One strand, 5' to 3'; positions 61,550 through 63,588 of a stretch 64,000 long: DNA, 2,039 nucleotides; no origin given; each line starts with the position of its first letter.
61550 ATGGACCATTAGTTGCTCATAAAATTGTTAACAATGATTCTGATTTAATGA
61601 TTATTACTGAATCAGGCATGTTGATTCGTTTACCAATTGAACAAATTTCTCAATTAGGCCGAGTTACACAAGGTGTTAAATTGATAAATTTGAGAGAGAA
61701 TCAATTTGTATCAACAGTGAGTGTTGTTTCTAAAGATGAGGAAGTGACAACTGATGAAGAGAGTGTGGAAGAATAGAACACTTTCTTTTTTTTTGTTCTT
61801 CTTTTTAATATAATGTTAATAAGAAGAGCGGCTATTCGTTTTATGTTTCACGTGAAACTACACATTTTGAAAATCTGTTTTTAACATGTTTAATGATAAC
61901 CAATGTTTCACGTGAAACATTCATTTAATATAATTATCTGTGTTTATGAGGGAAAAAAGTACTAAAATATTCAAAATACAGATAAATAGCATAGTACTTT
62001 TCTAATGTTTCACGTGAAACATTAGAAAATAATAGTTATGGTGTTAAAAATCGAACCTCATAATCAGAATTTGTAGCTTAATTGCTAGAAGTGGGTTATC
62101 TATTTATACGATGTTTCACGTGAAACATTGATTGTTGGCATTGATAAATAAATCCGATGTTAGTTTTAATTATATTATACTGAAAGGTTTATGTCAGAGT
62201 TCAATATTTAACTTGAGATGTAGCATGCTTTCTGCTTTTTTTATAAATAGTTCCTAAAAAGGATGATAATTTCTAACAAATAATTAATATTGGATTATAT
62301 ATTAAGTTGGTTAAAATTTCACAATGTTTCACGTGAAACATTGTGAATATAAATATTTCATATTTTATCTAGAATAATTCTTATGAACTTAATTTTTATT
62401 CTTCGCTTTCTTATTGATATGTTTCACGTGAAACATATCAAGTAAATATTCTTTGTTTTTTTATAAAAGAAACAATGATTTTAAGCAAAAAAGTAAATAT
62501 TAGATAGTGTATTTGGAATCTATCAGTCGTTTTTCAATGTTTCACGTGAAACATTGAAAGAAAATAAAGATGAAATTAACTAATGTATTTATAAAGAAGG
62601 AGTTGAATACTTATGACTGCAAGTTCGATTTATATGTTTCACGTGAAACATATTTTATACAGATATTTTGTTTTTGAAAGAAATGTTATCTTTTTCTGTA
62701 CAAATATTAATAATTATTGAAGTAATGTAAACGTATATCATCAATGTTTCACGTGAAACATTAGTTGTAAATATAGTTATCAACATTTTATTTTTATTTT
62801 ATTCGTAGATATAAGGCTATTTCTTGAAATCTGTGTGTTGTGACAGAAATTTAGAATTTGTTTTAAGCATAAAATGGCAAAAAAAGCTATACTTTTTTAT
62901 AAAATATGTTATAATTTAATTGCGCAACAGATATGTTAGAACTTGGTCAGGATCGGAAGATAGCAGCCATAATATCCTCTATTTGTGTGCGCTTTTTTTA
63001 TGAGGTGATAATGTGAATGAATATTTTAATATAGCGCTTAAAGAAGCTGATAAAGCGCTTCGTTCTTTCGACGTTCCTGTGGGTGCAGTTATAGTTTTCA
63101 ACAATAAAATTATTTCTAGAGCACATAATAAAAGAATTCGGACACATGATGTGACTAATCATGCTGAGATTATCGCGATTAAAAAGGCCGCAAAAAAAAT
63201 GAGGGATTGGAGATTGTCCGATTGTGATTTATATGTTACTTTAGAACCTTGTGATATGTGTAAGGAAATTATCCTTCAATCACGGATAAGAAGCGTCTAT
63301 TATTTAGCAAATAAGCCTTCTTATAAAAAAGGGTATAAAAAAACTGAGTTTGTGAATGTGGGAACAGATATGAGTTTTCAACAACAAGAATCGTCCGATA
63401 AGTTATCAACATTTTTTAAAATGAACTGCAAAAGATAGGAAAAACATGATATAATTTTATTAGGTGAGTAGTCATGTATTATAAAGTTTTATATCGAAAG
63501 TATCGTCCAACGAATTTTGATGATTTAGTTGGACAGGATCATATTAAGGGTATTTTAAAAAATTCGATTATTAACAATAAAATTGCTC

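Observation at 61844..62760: Plasmid-centromere-like array of nine parS sites in a 1.2-kb ORF-free region next to gyrA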

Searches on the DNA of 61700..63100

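Call 42: search_rna_families(source=window, start=61700, end=63100, threshold=evalue, max_evalue=1)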
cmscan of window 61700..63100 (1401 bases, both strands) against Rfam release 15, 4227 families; matches with E-value up to 1: 6.
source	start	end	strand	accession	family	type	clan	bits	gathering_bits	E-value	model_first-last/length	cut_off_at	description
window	62916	63001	+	RF00169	Bacteria_small_SRP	Gene;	CL00003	59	40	4.4e-12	1-97/97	no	Bacterial small signal recognition particle RNA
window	61813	61924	-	RF04318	idnO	Cis-reg;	-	33.1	100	0.0057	53-180/206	no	idnO ncRNA motif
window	61986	62044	+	RF03760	mir-2041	Gene; miRNA;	-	22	70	0.29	1-68/68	no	mir-2041 microRNA precursor family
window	61998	62029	-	RF03760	mir-2041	Gene; miRNA;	-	21.7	70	0.35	16-53/68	no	mir-2041 microRNA precursor family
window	61989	62041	+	RF04111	MIR6274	Gene; miRNA;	-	21.6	80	0.4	1-107/107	no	MIR6274 microRNA precursor family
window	61838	61925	+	RF03326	mir-312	Gene; miRNA;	-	21.2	55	0.15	1-67/67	no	mir-312 microRNA precursor family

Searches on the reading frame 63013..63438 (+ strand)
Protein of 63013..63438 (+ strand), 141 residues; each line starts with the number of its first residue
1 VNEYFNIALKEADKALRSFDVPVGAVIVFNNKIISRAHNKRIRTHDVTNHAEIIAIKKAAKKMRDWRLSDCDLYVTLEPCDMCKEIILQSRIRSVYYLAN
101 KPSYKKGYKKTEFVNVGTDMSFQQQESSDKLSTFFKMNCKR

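Call 8: search_protein_families(library=ncbifam, proteins=[window:63013-63438:+])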
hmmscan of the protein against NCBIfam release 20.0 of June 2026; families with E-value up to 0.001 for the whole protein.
window:63013-63438:+ (141 aa): 5 families
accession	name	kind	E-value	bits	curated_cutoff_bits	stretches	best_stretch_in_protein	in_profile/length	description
NF008113.2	PRK10860.1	equivalog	1.8e-29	102.7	150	1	5-101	11-107/165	tRNA adenosine(34) deaminase TadA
TIGR00326.1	eubact_ribD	equivalog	2.8e-10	39.9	156.35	1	7-81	3-70/343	bifunctional diaminohydroxyphosphoribosylaminopyrimidine deaminase/5-amino-6-(5-phosphoribosylamino)uracil reductase RibD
NF041025.1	antiphage_deaminase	equivalog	1.3e-08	34.1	400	1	32-130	321-414/437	anti-phage dCTP deaminase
TIGR02571.1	ComEB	equivalog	4.3e-08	33.2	219.45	1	48-101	67-118/151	ComE operon protein 2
NF008052.0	PRK10786.1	equivalog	0.00074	18.3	500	1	20-81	24-76/367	bifunctional diaminohydroxyphosphoribosylaminopyrimidine deaminase/5-amino-6-(5-phosphoribosylamino)uracil reductase RibD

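Call 79: find_encoding_contigs(protein=window:63013-63438:+, flank=10000, max_places=10)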
Protein window:63013-63438:+ (141 aa): 17 contigs read that carry it; 10 places shown.
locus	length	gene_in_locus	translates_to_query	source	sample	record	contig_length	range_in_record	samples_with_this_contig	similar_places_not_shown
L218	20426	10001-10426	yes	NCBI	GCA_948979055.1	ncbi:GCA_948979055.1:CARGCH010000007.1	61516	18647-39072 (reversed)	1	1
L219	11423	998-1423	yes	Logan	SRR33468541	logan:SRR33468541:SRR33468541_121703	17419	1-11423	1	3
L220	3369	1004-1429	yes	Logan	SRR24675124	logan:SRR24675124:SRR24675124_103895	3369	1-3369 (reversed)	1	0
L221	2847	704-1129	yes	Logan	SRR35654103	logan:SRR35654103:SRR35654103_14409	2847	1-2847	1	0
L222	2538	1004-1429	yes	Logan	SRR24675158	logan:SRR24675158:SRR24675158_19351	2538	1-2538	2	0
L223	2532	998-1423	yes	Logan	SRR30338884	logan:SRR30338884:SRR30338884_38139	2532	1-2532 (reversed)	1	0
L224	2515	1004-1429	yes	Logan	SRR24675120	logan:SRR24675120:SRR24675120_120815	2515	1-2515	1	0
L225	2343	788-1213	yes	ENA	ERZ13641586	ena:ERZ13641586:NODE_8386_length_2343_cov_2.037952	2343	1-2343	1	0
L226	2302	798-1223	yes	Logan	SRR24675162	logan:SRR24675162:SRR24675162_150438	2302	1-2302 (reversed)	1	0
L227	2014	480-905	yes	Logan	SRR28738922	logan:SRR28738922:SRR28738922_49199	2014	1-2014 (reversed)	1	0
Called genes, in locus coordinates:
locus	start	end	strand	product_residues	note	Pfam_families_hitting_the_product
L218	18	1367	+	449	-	PF11638:DnaA_N, PF00308:Bac_DnaA, PF01637:ATPase_2 (weak), PF13401:AAA_22 (faint), PF08299:Bac_DnaA_C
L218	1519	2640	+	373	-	PF00712:DNA_pol3_beta, PF02767:DNA_pol3_beta_2, PF02768:DNA_pol3_beta_3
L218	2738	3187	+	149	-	PF06338:ComK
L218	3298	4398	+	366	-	PF02463:SMC_N, PF13175:AAA_15, PF13476:AAA_23, PF13304:AAA_21 (weak)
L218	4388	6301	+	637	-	PF02518:HATPase_c, PF00204:DNA_gyraseB, PF01751:Toprim, PF00986:DNA_gyraseB_C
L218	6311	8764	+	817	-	PF00521:DNA_topoisoIV, PF03989:DNA_gyraseA_C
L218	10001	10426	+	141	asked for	PF00383:dCMP_cyt_deam_1, PF14437:MafB19-deam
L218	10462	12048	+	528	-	PF13177:DNA_pol3_delta2, PF00004:AAA, PF13173:AAA_14 (faint), PF13401:AAA_22 (faint), PF22608:DNAX_ATPase_lid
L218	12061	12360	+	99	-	PF02575:YbaB_DNA_bd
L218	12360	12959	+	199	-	PF21176:RecR_HhH (weak), PF02132:RecR_ZnF (weak), PF01751:Toprim (weak), PF13662:Toprim_4, PF21175:RecR_C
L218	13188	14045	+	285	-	PF13177:DNA_pol3_delta2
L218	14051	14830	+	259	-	PF04468:PSP1, PF28472:PSP1_3rd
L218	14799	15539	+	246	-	PF01209:Ubie_methyltran (weak), PF05175:MTS (weak), PF13847:Methyltransf_31, PF13649:Methyltransf_25 (weak)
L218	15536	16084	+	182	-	PF01195:Pept_tRNA_hydro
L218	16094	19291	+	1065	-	PF22590:Cas3-like_C_2 (faint), PF17757:UvrB_inter, PF02559:CarD_TRCF_RID, PF00270:DEAD, PF00271:Helicase_C, PF03461:TRCF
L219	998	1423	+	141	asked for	PF00383:dCMP_cyt_deam_1, PF14437:MafB19-deam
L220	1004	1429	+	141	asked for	PF00383:dCMP_cyt_deam_1, PF14437:MafB19-deam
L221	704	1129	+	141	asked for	PF00383:dCMP_cyt_deam_1, PF14437:MafB19-deam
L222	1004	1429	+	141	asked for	PF00383:dCMP_cyt_deam_1, PF14437:MafB19-deam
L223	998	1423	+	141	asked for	PF00383:dCMP_cyt_deam_1, PF14437:MafB19-deam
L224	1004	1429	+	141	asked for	PF00383:dCMP_cyt_deam_1, PF14437:MafB19-deam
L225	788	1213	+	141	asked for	PF00383:dCMP_cyt_deam_1, PF14437:MafB19-deam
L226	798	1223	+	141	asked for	PF00383:dCMP_cyt_deam_1, PF14437:MafB19-deam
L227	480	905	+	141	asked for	PF00383:dCMP_cyt_deam_1, PF14437:MafB19-deam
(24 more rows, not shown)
